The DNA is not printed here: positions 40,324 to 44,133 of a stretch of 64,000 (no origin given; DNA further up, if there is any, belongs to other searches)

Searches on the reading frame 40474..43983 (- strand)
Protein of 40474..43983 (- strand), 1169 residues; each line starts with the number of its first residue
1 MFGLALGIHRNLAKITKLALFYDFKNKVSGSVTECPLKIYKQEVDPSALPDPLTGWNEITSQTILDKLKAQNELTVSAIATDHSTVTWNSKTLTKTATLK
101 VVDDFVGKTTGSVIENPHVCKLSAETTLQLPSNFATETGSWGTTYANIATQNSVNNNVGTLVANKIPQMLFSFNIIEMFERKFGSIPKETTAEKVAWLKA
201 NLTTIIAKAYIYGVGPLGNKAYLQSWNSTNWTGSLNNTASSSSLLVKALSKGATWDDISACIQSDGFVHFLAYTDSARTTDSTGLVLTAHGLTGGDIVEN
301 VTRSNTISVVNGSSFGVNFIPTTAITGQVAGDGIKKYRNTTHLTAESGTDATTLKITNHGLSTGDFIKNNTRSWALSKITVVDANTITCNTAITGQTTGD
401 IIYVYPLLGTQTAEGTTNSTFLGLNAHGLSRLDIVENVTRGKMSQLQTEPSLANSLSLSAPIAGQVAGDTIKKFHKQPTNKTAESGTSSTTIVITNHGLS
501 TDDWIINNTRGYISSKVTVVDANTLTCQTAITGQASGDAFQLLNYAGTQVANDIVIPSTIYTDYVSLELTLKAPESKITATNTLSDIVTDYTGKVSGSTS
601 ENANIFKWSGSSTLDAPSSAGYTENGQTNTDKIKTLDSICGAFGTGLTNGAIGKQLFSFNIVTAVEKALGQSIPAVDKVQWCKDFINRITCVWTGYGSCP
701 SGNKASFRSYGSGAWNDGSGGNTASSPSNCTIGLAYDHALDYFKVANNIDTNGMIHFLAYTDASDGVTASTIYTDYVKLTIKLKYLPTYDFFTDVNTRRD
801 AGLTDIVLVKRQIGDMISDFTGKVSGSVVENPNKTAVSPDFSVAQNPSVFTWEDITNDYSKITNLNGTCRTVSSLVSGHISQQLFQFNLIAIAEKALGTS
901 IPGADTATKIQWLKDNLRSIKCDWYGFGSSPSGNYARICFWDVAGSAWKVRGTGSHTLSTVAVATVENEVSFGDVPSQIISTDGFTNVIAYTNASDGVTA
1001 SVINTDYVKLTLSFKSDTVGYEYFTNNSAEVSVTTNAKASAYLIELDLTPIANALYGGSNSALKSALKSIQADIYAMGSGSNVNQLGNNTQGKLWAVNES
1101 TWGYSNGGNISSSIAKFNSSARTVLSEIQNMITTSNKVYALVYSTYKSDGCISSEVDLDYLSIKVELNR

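Call 25: search_protein_families(library=pfam, proteins=[window:40474-43983:-], max_evalue=0.001)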
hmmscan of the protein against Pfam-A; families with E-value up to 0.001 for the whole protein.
window:40474-43983:- (1169 aa): 0 families

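Call 57: search_protein_families(library=phrogs, proteins=[window:40474-43983:-], max_evalue=0.00001)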
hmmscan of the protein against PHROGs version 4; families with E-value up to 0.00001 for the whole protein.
window:40474-43983:- (1169 aa): 3 families
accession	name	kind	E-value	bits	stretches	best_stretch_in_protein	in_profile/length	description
phrog_19279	-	other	2.5e-19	70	1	817-1014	167-356/794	phosphodiesterase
phrog_5793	-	unknown function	1e-16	61.8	1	816-1013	166-355/581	-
phrog_8992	-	unknown function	6.4e-10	40.7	0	818-837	8-27/198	-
